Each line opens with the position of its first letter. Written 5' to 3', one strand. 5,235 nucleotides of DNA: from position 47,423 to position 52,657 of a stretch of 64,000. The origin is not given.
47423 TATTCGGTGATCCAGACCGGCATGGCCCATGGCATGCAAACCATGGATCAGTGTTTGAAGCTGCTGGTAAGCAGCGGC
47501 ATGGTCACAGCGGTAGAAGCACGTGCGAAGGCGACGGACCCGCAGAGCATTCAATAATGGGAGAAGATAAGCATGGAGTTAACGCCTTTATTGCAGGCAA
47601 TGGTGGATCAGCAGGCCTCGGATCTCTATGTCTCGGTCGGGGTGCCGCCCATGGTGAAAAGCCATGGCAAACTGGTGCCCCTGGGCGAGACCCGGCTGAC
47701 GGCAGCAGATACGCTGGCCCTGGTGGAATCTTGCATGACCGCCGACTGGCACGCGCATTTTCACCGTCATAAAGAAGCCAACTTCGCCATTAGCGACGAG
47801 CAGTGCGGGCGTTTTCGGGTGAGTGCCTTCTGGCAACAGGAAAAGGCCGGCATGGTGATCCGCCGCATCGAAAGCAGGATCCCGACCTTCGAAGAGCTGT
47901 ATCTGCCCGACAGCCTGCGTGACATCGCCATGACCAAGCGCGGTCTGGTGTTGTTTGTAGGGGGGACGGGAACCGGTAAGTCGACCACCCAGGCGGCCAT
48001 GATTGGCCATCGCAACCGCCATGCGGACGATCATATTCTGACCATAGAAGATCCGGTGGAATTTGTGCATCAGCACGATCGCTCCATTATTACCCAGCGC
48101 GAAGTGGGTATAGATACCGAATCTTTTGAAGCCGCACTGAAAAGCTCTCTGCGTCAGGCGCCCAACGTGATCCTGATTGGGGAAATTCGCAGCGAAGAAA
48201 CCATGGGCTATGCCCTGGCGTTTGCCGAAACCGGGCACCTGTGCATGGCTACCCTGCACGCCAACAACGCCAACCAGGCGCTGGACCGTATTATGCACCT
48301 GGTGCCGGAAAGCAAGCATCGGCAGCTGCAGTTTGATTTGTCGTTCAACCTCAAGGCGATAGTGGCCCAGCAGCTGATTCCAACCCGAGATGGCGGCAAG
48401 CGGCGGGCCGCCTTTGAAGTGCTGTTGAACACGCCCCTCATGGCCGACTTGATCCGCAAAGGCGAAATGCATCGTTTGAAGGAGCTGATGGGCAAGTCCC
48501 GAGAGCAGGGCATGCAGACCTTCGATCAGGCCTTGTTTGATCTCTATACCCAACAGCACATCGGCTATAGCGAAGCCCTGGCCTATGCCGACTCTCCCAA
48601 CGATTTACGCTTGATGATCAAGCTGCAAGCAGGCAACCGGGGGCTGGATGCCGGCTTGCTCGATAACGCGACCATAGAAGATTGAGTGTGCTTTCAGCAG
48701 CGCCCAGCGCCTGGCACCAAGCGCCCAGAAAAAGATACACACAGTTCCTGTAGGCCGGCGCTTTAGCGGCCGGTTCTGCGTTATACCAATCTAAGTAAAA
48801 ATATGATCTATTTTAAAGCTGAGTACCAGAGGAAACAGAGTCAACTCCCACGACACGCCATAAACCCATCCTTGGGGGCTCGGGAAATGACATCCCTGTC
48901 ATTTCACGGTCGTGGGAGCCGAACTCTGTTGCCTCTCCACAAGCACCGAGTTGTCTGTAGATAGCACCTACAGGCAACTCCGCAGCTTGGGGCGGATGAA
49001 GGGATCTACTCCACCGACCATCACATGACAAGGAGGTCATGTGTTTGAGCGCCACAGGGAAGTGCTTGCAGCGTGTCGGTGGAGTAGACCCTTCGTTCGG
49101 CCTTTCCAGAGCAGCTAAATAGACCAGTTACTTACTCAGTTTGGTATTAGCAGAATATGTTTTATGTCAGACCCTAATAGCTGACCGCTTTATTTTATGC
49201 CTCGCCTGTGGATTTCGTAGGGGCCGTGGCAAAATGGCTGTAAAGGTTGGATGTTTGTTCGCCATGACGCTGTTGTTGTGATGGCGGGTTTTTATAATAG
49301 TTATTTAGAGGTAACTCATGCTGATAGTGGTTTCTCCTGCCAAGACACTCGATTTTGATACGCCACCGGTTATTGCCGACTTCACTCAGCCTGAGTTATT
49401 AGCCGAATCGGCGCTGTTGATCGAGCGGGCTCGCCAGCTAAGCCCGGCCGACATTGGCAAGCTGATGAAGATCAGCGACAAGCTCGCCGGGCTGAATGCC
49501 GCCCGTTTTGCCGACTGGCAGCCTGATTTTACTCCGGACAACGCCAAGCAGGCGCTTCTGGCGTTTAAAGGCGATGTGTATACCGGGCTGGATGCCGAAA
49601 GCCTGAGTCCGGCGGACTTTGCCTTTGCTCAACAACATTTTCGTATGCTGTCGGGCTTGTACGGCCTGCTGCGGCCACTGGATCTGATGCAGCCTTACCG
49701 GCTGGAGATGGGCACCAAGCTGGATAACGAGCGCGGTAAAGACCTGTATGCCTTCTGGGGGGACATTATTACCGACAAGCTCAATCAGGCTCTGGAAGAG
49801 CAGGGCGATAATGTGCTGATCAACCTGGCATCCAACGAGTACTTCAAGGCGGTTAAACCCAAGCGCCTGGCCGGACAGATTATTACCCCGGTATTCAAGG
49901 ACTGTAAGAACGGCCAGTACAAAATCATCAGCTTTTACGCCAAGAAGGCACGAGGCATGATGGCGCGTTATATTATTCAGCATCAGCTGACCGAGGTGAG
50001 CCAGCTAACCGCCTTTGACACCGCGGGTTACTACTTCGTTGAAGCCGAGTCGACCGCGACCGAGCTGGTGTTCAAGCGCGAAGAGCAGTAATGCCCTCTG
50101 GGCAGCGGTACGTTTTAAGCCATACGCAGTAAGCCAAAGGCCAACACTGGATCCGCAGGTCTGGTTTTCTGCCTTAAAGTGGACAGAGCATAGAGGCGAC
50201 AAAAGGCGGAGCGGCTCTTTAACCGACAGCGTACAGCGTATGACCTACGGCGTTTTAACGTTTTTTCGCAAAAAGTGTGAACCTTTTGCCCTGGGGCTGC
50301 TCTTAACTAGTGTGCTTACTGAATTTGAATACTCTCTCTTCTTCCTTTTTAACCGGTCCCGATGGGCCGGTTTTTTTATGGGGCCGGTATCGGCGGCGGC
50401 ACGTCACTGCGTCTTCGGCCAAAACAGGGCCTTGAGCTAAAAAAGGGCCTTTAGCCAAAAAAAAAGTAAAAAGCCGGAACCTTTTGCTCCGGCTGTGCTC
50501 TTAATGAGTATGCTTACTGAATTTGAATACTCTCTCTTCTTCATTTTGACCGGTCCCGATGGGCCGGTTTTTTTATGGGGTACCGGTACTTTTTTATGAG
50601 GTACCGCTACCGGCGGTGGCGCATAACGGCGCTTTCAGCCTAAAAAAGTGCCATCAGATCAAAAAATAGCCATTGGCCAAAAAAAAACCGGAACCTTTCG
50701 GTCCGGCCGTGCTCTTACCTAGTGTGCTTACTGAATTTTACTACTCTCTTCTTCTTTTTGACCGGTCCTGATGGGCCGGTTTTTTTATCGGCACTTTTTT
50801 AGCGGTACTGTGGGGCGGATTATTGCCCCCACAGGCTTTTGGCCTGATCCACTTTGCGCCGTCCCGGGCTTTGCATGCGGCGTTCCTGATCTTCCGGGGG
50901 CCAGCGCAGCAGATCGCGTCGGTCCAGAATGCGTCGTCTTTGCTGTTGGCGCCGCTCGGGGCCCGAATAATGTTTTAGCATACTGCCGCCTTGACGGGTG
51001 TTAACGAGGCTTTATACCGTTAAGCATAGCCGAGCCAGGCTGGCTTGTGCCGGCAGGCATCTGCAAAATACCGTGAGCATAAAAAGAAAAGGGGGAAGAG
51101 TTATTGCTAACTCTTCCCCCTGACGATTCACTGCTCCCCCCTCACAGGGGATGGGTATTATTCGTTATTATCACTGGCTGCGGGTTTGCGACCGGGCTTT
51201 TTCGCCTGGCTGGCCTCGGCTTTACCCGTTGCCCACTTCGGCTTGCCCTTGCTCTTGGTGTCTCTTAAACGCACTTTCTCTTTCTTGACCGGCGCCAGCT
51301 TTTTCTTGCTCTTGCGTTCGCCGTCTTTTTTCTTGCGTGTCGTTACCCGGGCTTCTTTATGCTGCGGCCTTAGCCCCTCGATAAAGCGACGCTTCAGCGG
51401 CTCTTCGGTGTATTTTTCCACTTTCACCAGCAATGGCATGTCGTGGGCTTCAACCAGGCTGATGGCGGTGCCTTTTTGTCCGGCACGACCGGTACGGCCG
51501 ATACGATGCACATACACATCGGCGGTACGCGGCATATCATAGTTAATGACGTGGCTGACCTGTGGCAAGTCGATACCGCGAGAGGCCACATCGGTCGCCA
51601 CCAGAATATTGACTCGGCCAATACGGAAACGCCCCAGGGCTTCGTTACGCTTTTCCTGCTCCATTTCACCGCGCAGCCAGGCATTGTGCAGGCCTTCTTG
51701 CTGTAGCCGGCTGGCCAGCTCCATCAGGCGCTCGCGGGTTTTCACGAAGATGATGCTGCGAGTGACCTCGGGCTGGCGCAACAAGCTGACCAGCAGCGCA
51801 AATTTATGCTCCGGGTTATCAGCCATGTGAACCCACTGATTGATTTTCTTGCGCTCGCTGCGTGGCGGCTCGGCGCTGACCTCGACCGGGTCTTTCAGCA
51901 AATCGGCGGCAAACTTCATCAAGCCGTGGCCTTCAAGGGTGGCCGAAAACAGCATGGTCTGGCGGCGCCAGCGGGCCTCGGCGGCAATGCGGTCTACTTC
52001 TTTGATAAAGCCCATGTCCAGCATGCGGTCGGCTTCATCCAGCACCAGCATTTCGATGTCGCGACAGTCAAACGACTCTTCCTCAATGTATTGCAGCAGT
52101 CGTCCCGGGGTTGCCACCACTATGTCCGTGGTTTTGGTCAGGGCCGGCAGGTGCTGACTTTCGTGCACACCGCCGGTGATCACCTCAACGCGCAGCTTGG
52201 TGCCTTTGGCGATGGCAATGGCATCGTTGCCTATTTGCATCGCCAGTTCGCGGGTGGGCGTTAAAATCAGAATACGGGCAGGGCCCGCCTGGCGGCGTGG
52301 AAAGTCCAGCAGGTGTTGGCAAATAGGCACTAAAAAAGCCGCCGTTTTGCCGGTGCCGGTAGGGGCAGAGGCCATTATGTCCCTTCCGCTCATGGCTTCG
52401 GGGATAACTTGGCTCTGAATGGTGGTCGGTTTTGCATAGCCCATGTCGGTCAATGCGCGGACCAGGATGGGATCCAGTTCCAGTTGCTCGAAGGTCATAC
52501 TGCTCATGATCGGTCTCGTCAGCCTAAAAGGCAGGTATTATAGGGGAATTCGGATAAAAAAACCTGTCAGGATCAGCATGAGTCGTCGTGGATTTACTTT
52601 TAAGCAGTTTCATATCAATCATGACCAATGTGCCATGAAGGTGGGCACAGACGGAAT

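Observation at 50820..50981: Unannotated 53-aa peptide resembling a stand-alone c-di-GMP-binding module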

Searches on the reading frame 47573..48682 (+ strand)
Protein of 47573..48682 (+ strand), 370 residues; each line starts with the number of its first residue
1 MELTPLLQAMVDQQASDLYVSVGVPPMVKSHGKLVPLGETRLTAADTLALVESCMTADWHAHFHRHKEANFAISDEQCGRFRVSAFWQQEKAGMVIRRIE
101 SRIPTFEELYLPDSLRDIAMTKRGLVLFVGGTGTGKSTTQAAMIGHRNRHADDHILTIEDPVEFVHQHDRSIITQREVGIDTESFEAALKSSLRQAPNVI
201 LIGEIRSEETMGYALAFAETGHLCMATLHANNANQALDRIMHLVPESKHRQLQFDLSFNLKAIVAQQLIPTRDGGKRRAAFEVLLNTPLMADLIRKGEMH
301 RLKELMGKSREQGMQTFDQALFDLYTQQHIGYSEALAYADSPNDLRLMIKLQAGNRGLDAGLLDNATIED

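Call 77: search_protein_families(library=ncbifam, proteins=[window:47573-48682:+], max_evalue=1e-10)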
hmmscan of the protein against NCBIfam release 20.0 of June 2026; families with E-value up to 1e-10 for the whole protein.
window:47573-48682:+ (370 aa): 15 families
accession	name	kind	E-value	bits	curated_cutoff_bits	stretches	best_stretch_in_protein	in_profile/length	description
TIGR01420.1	pilT_fam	subfamily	1.4e-124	415.8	319.1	1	3-344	2-343/343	PilT/PilU family type 4a pilus ATPase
TIGR02525.1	plasmid_TraJ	equivalog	6.1e-45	153.8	368.3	1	13-335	22-363/372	plasmid transfer ATPase TraJ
NF041000.1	ATPase_ComGA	equivalog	5e-36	124.1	300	1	70-270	72-266/267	competence type IV pilus ATPase ComGA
TIGR02524.1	dot_icm_DotB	equivalog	3.8e-30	105.3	463.3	1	7-302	10-317/358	Dot/Icm type IV secretion system ATPase DotB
TIGR02533.1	type_II_gspE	equivalog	2.7e-28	98.9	630.25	1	113-269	233-379/486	type II secretion system ATPase GspE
TIGR02538.1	type_IV_pilB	equivalog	1.8e-26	92.9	675.65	1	122-244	315-433/564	type IV-A pilus assembly ATPase PilB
NF007755.0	PRK10436.1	equivalog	3.8e-25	88.5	617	1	80-269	170-355/465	type II secretion system protein GspE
NF053534.1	T4PilAsmATPsTfpB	equivalog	1.3e-22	79.9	850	1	116-243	329-452/584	type IV pilus assembly ATPase TfpB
TIGR02782.1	TrbB_P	equivalog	1.3e-19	70.6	304.55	1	114-253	128-265/303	P-type conjugative transfer ATPase TrbB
TIGR02788.1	VirB11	equivalog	3.6e-18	65.7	249.95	1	118-255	139-278/308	P-type DNA transfer ATPase VirB11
NF010469.0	PRK13894.1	subfamily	1.1e-16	61.1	508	1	114-248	141-272/320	conjugal transfer ATPase TrbB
NF058587.1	archaellum_moto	equivalog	2.7e-15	56.1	550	1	125-240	277-393/527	archaellum flagellar ATPase motor FlaI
TIGR03819.1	heli_sec_ATPase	hypoth_equivalog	3.9e-14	52.6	373.15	1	119-241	174-298/340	TadA family conjugal transfer-associated ATPase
NF010407.0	PRK13833.1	subfamily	5e-14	52.5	499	1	119-253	140-272/323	conjugal transfer protein TrbB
NF010425.0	PRK13851.1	equivalog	9.3e-14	51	461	1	104-278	144-319/344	type IV secretion system protein VirB11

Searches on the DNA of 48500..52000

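Call 3: search_rna_families(source=window, start=48500, end=52000, threshold=evalue, max_evalue=1, show_alignments=3)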
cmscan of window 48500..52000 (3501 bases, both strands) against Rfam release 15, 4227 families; matches with E-value up to 1: 0.
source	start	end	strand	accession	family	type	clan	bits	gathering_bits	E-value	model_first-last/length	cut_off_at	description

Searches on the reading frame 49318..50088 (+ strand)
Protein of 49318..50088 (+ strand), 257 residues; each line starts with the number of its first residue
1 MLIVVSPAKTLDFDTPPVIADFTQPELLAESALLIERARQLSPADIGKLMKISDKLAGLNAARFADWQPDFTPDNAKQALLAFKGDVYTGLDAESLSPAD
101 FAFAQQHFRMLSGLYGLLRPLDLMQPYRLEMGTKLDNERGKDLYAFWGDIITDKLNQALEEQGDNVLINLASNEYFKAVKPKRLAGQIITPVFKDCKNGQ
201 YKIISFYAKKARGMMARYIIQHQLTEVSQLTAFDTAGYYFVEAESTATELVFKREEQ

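Call 8: find_related_loci(query=window:49318-50088:+, collection=genome_contigs, flank=4000)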
Query window:49318-50088:+ (257 aa) in genome_contigs; peptide patterns used: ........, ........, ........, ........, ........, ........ (x = any residue, [..] = any of these).
550 stretches matched a pattern; 488 encode a relative of the query (tblastn E <= 1e-3); the best 80 are kept; 80 distinct loci.
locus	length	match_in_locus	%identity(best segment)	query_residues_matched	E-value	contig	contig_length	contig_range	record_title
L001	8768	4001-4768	95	1-256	2e-166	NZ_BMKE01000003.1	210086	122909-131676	Oceanisphaera marina strain CGMCC 1.15923 sequence03, whole genome shotgun sequence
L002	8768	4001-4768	93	1-256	3e-162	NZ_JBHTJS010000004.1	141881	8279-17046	Oceanisphaera ostreae strain CCUG 60525 GCM70027491_63, whole genome shotgun sequence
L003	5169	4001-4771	90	1-257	7e-162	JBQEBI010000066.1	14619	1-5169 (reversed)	MAG: Oceanisphaera sp. isolate AOP42_C2_surf _bin _3 AOP42_C2_surf.bin.3_66, whole genome shotgun sequence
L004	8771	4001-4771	90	1-257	1e-159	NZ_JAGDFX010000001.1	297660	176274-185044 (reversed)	Oceanisphaera pacifica strain DM8 Scaffold1_1, whole genome shotgun sequence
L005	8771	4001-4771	91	1-257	3e-159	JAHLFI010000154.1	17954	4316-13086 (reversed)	MAG: Candidatus Oceanisphaera merdipullorum isolate 819 B6M76__C112432_L17954, whole genome shotgun sequence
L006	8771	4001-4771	91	1-257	7e-159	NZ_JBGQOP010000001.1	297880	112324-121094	Oceanisphaera sp. W20_SRM_FM3 NODE_1_length_297880_cov_153.424512, whole genome shotgun sequence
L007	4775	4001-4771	91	1-257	4e-160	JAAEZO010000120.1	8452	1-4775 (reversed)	MAG: Gammaproteobacteria bacterium isolate P03SST1Cbin.11 NODE_1364_length_8452_cov_35.9224, whole genome shotgun sequen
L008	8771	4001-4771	91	1-257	1e-158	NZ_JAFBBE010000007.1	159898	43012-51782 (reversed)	Oceanisphaera litoralis strain DSM 15406 Ga0415265_07, whole genome shotgun sequence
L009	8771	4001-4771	90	1-257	5e-158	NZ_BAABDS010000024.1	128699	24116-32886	Oceanisphaera sediminis strain JCM 17329 sequence24, whole genome shotgun sequence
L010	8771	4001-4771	90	1-257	7e-157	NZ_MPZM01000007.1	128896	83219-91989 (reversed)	Oceanisphaera arctica strain V1-41 contig00007, whole genome shotgun sequence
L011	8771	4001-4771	89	1-257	1e-155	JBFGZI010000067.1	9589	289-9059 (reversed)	MAG: Oceanisphaera sp. isolate Mix_sand06.2021.04.G.43 k141_2523359_length_9589_cov_59.5914, whole genome shotgun sequen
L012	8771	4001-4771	89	1-257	3e-155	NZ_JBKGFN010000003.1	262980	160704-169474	Oceanisphaera submarina strain KMM 10153 NODE_3_length_262980_cov_102.148883, whole genome shotgun sequence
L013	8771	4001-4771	88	1-257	1e-154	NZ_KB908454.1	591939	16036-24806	Oceanimonas smirnovii ATCC BAA-899 G364DRAFT_scaffold00001.1, whole genome shotgun sequence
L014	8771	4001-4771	85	1-257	4e-151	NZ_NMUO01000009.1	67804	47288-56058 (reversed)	Zobellella denitrificans strain ZD1 NODE_9, whole genome shotgun sequence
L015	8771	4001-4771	86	1-257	8e-151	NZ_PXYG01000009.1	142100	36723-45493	Zobellella endophytica strain 59N8 ZB100008, whole genome shotgun sequence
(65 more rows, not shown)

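Call 77: search_protein_families(library=ncbifam, proteins=[window:49318-50088:+], max_evalue=1e-10)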
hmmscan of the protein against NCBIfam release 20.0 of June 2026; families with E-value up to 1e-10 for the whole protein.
window:49318-50088:+ (257 aa): 7 families
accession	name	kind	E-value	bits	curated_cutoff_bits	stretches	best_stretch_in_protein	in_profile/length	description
NF002541.0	PRK02101.1-1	equivalog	1.3e-140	467.1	368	1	1-257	1-257/258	peroxide stress protein YaaA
NF002542.0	PRK02101.1-3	equivalog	8.4e-118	392.2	278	1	1-256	1-256/258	peroxide stress protein YaaA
NF002543.0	PRK02101.1-4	equivalog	1.4e-53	182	204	1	1-256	1-243/244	peroxide stress protein YaaA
NF002547.0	PRK02101.2-5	equivalog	2.8e-53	180.7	392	1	1-255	1-254/255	peroxide stress protein YaaA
NF002546.0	PRK02101.2-4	equivalog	5.9e-16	58.8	321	1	1-232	1-222/245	peroxide stress protein YaaA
NF002544.0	PRK02101.2-1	equivalog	6.9e-15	55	339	1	76-223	76-215/248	peroxide stress protein YaaA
NF002545.0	PRK02101.2-3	equivalog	2.2e-13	50.4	324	1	78-225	79-226/265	peroxide stress protein YaaA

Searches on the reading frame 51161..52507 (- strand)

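Call 77: search_protein_families(library=ncbifam, proteins=[window:51161-52507:-], max_evalue=1e-10)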
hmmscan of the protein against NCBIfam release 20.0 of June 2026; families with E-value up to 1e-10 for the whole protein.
window:51161-52507:- (449 aa): 21 families
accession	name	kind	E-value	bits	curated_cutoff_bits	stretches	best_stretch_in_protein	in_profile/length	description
NF008394.0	PRK11192.1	equivalog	3.2e-205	682.1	507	1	3-431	2-436/441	ATP-dependent RNA helicase SrmB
NF053631.1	RNA_helic_CshA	equivalog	1e-107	360.8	646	1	6-380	1-369/434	degradosome RNA helicase CshA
NF053636.1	DDHlcsCsdAPsy1082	equivalog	4.7e-103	345.4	890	1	3-424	2-424/512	DEAD/DEAH box helicase CsdA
NF053711.1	RNA_heli_RhlE1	exception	9.3e-103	344.3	750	1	4-436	1-425/434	RNA helicase RhlE1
NF053710.1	RNA_heli_RhlE2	exception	8.3e-102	341.6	925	1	4-438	1-439/635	RNA helicase RhlE2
NF008744.0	PRK11776.1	equivalog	1.3e-101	340.4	524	1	2-387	2-381/460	ATP-dependent RNA helicase DbpA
NF007882.0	PRK10590.1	equivalog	1.5e-101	340.6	743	1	4-437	1-438/456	ATP-dependent RNA helicase RhlE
NF002340.1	PRK01297.1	equivalog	1.5e-95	320.2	564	1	5-365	2-366/372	ATP-dependent RNA helicase RhlB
NF003419.0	PRK04837.1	equivalog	1.2e-90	304.3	588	1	2-372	7-380/424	ATP-dependent RNA helicase RhlB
NF003390.0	PRK04537.1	equivalog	1.9e-87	294.7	732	1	3-443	8-456/572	ATP-dependent RNA helicase RhlB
NF008642.0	PRK11634.1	equivalog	1.7e-84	284.4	989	1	4-365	6-362/628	DEAD/DEAH family ATP-dependent RNA helicase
NF010337.0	PRK13766.1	equivalog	2.2e-25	89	610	1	237-435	355-564/781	Hef nuclease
TIGR01389.1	recQ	equivalog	8e-25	87.3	640.2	1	22-376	9-352/591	DNA helicase RecQ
TIGR04121.1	DEXH_lig_assoc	equivalog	3.1e-21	74.8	850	1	26-360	13-364/804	ligase-associated DNA damage response DEXH box helicase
TIGR00614.1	recQ_fam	subfamily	3.1e-20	72.4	219.8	1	242-363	219-341/470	RecQ family ATP-dependent DNA helicase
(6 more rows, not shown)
